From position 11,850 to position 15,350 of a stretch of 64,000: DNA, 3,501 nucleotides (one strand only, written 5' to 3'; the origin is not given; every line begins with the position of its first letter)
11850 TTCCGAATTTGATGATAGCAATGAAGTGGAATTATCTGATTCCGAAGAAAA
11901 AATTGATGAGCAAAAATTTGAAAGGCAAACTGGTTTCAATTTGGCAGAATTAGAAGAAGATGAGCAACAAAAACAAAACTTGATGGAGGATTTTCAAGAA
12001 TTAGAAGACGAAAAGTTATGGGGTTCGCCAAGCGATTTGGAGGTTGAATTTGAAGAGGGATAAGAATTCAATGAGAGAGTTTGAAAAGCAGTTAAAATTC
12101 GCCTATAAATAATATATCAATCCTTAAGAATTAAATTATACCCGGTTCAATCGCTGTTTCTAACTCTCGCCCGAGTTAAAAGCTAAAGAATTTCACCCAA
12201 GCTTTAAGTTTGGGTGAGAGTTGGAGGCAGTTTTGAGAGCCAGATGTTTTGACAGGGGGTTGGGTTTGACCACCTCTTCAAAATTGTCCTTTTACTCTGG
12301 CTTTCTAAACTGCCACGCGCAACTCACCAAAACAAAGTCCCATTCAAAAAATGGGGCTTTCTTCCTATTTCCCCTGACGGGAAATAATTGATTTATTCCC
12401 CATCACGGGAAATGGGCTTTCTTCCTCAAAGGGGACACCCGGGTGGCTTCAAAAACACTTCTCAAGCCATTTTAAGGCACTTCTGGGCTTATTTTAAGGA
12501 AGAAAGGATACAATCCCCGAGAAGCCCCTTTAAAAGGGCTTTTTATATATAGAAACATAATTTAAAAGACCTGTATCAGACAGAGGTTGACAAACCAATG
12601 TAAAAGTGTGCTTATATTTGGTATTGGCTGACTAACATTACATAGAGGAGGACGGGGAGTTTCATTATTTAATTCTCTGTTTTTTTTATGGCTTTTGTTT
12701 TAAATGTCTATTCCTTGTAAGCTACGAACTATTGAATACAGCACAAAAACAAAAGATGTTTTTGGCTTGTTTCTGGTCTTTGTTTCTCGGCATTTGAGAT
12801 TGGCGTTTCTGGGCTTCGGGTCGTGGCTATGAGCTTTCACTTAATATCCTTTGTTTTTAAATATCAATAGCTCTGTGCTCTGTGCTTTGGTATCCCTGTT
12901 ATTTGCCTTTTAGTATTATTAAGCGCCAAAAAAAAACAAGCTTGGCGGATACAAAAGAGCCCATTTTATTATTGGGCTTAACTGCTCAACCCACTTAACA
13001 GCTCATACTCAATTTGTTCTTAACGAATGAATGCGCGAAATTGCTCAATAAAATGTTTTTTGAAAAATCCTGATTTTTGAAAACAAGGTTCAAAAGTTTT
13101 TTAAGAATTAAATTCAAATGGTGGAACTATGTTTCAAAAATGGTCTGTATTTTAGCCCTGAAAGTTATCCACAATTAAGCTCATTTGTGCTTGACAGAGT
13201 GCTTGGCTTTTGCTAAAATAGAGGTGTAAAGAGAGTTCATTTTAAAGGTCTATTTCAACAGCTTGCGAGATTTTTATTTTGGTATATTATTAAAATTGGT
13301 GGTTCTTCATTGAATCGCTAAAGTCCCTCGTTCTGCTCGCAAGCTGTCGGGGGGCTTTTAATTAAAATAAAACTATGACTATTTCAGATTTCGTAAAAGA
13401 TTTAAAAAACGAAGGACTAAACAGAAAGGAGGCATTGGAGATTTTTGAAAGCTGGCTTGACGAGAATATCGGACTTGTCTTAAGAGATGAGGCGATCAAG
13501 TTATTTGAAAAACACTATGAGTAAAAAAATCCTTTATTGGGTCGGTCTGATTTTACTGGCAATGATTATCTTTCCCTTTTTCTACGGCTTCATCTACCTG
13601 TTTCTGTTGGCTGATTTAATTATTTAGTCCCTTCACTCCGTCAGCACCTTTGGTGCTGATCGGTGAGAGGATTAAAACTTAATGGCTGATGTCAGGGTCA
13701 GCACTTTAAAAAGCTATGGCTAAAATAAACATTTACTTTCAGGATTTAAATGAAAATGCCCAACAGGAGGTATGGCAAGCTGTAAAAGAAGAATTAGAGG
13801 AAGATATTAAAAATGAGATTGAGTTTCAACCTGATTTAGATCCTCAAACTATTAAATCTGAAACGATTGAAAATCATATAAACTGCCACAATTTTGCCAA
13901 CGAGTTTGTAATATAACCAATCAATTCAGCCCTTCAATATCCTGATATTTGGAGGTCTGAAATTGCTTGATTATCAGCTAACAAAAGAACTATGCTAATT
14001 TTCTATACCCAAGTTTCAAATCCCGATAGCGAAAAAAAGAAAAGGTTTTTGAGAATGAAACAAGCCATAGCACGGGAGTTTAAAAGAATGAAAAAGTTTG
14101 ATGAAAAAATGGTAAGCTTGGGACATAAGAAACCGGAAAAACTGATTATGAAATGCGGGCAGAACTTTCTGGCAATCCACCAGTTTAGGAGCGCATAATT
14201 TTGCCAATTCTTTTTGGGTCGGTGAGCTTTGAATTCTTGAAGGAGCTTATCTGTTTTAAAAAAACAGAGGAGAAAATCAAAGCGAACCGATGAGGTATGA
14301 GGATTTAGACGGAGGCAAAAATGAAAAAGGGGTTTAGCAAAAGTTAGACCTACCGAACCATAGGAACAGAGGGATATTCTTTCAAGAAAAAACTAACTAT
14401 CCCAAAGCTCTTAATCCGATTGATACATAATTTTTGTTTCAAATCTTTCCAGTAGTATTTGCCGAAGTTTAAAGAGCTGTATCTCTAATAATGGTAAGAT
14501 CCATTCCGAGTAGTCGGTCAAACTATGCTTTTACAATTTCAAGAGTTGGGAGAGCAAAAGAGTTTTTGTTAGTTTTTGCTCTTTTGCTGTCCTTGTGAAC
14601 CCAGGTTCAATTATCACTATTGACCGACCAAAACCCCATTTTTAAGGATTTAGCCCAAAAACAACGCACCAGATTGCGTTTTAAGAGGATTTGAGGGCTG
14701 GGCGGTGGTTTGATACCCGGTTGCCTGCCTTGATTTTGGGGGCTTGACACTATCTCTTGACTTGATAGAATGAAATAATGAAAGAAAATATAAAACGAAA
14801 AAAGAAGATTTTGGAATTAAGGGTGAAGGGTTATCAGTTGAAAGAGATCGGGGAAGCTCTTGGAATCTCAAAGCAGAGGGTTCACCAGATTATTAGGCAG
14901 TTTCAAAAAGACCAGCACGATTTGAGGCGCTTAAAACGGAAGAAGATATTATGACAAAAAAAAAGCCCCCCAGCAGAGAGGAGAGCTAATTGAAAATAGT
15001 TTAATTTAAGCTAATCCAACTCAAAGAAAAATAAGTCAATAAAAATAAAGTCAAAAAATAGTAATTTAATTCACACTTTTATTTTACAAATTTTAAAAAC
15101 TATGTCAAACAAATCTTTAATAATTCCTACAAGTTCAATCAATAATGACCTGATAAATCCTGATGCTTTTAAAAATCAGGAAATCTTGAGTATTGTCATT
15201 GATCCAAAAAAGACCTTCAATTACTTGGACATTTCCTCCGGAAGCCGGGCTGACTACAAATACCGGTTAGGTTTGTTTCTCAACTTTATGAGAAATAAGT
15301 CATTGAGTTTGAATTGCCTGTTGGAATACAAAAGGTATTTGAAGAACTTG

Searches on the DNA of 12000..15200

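Call 83: search_rna_families(source=window, start=12000, end=15200, threshold=evalue, max_evalue=0.1)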
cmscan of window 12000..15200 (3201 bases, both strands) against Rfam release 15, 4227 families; matches with E-value up to 0.1: 0.
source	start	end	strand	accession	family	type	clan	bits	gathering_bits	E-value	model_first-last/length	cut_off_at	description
